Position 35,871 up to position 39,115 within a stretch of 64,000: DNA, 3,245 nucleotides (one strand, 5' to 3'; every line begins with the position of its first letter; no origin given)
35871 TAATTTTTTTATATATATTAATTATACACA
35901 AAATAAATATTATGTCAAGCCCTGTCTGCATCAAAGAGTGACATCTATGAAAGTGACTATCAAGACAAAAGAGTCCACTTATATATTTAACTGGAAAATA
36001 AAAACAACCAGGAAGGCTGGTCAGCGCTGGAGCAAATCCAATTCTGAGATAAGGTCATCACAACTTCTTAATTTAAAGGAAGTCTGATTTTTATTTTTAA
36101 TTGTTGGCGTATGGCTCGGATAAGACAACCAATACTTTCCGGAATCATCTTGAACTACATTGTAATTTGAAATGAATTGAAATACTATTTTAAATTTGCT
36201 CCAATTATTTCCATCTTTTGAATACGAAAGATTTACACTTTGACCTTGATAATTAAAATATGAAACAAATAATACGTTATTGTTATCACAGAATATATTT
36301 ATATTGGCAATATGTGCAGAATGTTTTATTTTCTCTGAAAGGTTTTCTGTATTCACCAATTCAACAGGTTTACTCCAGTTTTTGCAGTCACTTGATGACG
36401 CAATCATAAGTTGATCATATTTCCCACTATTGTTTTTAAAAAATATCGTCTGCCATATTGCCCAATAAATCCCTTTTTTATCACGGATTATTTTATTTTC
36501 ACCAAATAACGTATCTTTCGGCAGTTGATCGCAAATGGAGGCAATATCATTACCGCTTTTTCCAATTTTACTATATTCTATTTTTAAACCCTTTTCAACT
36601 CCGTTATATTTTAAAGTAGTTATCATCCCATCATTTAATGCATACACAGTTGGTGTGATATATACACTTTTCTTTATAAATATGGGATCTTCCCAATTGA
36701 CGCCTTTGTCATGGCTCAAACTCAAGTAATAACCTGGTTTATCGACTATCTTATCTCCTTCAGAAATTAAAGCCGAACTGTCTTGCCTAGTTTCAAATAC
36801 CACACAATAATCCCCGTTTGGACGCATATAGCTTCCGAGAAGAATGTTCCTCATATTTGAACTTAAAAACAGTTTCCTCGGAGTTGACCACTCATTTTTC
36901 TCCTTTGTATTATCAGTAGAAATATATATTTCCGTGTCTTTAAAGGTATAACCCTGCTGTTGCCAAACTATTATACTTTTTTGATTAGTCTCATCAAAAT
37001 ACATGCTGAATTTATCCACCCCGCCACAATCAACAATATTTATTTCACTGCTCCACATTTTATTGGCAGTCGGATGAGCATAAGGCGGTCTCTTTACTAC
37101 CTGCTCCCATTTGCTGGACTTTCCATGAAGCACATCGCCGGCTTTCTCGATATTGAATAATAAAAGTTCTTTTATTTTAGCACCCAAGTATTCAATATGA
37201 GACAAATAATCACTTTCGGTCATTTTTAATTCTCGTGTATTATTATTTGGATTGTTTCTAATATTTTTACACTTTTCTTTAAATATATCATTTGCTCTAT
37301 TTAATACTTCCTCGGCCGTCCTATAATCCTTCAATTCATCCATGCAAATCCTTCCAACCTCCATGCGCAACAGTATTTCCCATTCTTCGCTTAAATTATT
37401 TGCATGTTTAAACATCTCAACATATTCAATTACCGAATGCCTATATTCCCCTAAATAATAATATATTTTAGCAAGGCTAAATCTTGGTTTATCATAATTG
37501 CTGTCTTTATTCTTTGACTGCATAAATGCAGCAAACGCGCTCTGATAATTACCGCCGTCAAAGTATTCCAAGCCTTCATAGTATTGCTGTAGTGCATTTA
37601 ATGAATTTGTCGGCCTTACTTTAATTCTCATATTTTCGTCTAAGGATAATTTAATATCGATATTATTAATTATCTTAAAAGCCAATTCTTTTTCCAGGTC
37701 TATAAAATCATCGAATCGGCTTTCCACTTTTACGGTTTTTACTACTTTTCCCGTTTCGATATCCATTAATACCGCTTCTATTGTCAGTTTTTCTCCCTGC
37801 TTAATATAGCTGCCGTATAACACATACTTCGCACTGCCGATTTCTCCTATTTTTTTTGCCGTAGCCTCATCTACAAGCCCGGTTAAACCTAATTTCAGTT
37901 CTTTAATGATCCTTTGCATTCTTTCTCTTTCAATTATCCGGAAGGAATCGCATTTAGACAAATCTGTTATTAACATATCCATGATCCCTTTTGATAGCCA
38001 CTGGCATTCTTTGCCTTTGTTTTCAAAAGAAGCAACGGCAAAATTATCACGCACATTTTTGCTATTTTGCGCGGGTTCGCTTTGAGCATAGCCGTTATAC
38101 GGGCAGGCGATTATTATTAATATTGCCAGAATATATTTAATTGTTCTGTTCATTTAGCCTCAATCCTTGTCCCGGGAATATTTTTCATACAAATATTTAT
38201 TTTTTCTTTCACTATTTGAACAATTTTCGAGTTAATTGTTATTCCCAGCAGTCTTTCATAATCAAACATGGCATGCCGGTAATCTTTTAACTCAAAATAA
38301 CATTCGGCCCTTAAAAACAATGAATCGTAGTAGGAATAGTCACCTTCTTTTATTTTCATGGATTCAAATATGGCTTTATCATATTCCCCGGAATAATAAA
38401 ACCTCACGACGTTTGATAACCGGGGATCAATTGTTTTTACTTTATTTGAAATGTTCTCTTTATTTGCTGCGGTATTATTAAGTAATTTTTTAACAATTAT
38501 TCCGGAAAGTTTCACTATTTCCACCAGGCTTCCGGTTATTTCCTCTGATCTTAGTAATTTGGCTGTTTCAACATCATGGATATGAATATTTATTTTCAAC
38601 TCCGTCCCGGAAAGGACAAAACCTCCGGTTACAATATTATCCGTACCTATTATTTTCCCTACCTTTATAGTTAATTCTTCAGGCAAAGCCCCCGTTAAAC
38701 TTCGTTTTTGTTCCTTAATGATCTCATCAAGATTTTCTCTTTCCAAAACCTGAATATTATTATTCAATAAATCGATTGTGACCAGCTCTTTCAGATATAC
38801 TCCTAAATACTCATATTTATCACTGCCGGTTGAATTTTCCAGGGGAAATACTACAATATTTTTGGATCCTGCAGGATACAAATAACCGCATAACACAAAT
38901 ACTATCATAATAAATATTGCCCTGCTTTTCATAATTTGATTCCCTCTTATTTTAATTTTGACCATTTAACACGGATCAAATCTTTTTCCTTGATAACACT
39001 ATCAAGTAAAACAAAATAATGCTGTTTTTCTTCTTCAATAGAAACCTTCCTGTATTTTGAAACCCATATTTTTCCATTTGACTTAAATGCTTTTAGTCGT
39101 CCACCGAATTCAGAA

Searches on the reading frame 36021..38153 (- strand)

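Call 5: search_protein_families(library=pfam, proteins=[window:36021-38153:-], max_evalue=0.01)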
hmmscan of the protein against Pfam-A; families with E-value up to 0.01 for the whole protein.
window:36021-38153:- (710 aa): 5 families
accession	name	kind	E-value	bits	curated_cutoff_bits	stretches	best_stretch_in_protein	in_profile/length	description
PF03783.19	CsgG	-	1.4e-13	51.1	20.8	1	51-117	34-99/210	Curli production assembly/transport component CsgG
PF13036.11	LpoB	-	1.3e-07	32.1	22.3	1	35-138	29-140/147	Peptidoglycan-synthase activator LpoB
PF13088.12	BNR_2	-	0.00014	21.7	31.4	0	405-496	16-103/277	BNR repeat-like domain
PF04052.18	TolB_N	-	0.00052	20.5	22.4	1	38-136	15-104/106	TolB amino-terminal domain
PF17680.6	FlgO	-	0.00086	19.6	22.6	1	33-141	18-121/130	FlgO protein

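Call 6: search_protein_families(library=padloc, proteins=[window:36021-38153:-], max_evalue=0.01)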
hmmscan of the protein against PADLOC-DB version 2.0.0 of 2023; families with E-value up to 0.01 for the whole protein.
window:36021-38153:- (710 aa): 0 families

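Call 66: search_protein_families(library=ncbifam, proteins=[window:36021-38153:-], max_evalue=0.1)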
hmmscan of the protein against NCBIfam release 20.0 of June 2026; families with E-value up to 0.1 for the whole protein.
window:36021-38153:- (710 aa): 4 families
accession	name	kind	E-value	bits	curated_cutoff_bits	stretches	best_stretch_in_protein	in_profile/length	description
TIGR02722.1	lp_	equivalog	3.2e-07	30.6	110.55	1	59-138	92-180/189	penicillin-binding protein activator LpoB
NF047371.1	FlcA_CTERM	equivalog_domain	0.003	16.1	300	1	189-264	475-550/646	periplasmic flagellar collar protein FlcA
TIGR04510.1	mod_pep_cyc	subfamily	0.029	12.9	400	1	93-239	301-450/814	putative peptide modification system cyclase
TIGR02795.1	tol_pal_ybgF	equivalog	0.032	14.8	90.1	1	189-286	4-101/119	tol-pal system protein YbgF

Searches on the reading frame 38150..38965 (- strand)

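Call 5: search_protein_families(library=pfam, proteins=[window:38150-38965:-], max_evalue=0.01)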
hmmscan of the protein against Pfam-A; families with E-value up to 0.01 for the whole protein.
window:38150-38965:- (271 aa): 5 families
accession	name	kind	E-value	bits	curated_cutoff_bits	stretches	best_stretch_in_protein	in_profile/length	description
PF03783.19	CsgG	-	3.6e-07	30.1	20.8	1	32-116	7-98/210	Curli production assembly/transport component CsgG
PF07719.23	TPR_2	-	0.00023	21.5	27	1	215-240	3-28/34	Tetratricopeptide repeat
PF00515.34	TPR_1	-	0.00054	20.1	27.8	1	214-238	2-26/34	Tetratricopeptide repeat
PF12895.13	ANAPC3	-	0.0038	17.9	27.2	1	194-243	4-52/82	Anaphase-promoting complex, cyclosome, subunit 3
PF13181.12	TPR_8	-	0.0048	17.4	25.7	0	214-242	2-30/34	Tetratricopeptide repeat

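Call 6: search_protein_families(library=padloc, proteins=[window:38150-38965:-], max_evalue=0.01)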
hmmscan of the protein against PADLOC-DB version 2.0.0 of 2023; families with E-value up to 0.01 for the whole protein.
window:38150-38965:- (271 aa): 0 families

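Call 66: search_protein_families(library=ncbifam, proteins=[window:38150-38965:-], max_evalue=0.1)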
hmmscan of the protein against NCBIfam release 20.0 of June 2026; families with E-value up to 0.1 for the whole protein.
window:38150-38965:- (271 aa): 0 families
